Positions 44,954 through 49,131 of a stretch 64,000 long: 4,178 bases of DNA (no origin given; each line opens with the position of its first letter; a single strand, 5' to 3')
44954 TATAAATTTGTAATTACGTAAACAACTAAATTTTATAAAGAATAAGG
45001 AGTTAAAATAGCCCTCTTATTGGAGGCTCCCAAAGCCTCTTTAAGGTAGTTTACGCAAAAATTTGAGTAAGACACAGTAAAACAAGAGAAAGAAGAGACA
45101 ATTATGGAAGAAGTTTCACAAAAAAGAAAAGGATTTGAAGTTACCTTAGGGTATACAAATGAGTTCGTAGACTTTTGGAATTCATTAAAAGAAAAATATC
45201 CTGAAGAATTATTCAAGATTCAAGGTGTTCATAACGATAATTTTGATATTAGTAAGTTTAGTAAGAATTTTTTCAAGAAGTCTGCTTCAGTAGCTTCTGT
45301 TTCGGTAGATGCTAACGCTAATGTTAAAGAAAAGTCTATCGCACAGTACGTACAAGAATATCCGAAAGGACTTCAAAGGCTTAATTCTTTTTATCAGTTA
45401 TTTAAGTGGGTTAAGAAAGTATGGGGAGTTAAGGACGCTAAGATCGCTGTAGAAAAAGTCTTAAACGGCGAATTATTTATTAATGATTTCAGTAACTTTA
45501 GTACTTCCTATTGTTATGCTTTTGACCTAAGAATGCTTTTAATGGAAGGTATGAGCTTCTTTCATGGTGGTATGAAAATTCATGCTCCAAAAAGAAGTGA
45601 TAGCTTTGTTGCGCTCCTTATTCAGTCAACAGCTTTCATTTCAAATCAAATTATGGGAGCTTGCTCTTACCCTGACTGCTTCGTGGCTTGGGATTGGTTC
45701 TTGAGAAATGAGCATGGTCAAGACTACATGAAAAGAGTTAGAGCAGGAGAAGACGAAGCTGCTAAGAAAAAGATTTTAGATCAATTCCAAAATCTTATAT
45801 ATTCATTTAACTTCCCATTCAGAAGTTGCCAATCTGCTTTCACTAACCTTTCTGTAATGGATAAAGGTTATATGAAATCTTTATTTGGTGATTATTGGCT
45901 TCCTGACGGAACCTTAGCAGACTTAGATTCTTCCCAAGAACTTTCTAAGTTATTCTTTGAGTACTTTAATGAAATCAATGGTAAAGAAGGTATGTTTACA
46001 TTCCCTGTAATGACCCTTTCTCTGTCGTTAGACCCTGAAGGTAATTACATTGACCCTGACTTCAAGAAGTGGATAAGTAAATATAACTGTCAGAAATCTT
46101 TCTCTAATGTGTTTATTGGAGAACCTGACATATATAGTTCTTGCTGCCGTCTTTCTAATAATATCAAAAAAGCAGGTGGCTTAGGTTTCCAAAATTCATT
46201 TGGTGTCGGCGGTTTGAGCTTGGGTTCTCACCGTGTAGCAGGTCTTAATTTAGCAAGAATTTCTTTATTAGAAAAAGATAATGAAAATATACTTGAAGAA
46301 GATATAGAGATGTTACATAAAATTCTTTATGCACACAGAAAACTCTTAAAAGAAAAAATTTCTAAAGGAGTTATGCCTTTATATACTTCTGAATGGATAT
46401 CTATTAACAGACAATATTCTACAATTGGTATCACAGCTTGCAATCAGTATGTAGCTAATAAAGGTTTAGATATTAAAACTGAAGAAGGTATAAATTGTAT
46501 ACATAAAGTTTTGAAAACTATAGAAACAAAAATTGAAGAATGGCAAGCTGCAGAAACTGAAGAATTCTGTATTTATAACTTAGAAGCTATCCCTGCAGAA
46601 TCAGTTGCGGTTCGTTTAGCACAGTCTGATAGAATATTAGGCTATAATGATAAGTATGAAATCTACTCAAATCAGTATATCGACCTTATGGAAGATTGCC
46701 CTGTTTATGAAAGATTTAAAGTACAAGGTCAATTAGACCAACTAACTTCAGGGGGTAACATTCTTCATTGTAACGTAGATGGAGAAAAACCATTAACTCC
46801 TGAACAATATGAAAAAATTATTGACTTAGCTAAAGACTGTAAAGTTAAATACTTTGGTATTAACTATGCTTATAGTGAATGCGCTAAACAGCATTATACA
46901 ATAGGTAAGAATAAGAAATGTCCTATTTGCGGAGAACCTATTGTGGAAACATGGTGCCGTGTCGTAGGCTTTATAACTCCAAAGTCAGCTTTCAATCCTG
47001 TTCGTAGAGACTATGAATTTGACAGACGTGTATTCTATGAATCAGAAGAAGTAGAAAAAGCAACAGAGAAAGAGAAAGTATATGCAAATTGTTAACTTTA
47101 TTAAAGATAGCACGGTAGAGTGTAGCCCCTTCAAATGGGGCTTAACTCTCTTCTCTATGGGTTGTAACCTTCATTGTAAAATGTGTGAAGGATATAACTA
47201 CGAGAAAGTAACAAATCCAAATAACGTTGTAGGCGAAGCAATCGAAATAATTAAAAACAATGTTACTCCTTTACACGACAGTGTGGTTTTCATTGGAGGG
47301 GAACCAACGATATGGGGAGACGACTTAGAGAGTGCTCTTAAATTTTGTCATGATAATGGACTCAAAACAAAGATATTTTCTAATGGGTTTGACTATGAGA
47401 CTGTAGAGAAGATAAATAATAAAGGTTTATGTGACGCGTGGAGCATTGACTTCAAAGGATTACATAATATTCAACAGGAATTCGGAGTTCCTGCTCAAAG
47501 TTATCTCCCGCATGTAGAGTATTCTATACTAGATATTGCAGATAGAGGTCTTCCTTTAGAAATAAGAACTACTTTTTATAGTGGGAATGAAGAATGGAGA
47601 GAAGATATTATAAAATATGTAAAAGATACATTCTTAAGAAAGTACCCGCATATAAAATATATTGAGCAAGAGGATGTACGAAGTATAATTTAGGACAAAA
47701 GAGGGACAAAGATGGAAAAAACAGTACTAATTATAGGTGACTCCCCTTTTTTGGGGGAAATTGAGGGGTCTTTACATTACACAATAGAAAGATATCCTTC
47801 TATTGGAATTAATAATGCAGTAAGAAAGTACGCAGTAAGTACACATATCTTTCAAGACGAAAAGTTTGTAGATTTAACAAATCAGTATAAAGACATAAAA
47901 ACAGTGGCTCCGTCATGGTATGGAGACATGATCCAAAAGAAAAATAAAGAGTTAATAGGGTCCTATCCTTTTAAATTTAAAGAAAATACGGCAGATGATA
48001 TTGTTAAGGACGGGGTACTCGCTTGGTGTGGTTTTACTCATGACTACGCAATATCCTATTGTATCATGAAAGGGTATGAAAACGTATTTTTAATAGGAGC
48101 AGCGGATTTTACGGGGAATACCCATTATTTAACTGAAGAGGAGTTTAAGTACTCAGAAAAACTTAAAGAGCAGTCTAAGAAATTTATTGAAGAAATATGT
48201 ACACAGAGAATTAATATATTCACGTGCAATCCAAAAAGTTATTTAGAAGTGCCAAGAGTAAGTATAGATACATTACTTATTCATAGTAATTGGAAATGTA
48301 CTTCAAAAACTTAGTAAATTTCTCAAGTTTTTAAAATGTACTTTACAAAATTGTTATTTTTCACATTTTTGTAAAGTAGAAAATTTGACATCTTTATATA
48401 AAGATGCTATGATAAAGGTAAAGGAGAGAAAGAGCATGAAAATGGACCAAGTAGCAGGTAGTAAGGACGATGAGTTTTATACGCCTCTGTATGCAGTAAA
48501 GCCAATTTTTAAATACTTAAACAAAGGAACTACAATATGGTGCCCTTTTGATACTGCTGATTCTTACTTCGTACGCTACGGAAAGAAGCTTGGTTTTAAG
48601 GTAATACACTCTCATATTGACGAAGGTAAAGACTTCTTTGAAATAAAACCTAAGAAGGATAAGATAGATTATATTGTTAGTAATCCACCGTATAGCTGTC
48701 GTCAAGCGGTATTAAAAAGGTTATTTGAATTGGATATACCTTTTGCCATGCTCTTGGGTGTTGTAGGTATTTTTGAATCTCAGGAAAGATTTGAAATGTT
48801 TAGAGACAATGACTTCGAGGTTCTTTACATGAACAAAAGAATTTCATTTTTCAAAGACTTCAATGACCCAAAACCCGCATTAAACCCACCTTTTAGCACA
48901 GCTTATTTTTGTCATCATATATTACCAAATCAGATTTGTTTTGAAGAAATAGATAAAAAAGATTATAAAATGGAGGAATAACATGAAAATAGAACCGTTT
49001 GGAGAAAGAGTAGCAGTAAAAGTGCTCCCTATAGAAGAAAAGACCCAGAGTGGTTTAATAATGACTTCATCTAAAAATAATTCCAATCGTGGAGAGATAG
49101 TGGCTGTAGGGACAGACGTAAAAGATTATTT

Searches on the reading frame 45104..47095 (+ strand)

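Call 15: search_protein_families(library=phrogs, proteins=[window:45104-47095:+], max_evalue=0.00001)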
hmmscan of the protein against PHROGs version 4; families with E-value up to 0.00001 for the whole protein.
window:45104-47095:+ (663 aa): 3 families
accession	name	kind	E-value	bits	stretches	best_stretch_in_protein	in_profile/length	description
phrog_25611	-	DNA, RNA and nucleotide metabolism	4.2e-80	270.8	2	21-354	11-340/978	anaerobic ribonucleoside reductase large subunit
phrog_487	-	moron, auxiliary metabolic gene and host takeover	4.4e-28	98.9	1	117-643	159-710/718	NrdD-like anaerobic ribonucleotide reductase large subunit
phrog_4218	-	DNA, RNA and nucleotide metabolism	9.1e-13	49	1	439-629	116-315/333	anaerobic ribonucleoside reductase large subunit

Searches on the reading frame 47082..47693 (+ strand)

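Call 62: search_protein_families(library=pfam, proteins=[window:47082-47693:+], max_evalue=0.001)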
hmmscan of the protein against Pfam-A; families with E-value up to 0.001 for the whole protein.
window:47082-47693:+ (203 aa): 2 families
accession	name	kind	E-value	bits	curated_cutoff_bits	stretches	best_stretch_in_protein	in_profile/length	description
PF04055.27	Radical_SAM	-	8.4e-11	42.7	29.5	1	24-178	3-164/166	Radical SAM superfamily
PF13353.11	Fer4_12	-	2e-06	28.6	22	1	21-116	8-105/137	4Fe-4S single cluster domain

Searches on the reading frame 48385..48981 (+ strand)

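Call 62: search_protein_families(library=pfam, proteins=[window:48385-48981:+], max_evalue=0.001)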
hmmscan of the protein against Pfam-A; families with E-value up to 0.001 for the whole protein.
window:48385-48981:+ (198 aa): 1 family
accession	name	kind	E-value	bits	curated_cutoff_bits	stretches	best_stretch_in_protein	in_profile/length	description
PF13651.11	EcoRI_methylase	-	0.00034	20.5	26.4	0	91-151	136-196/345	Adenine-specific methyltransferase EcoRI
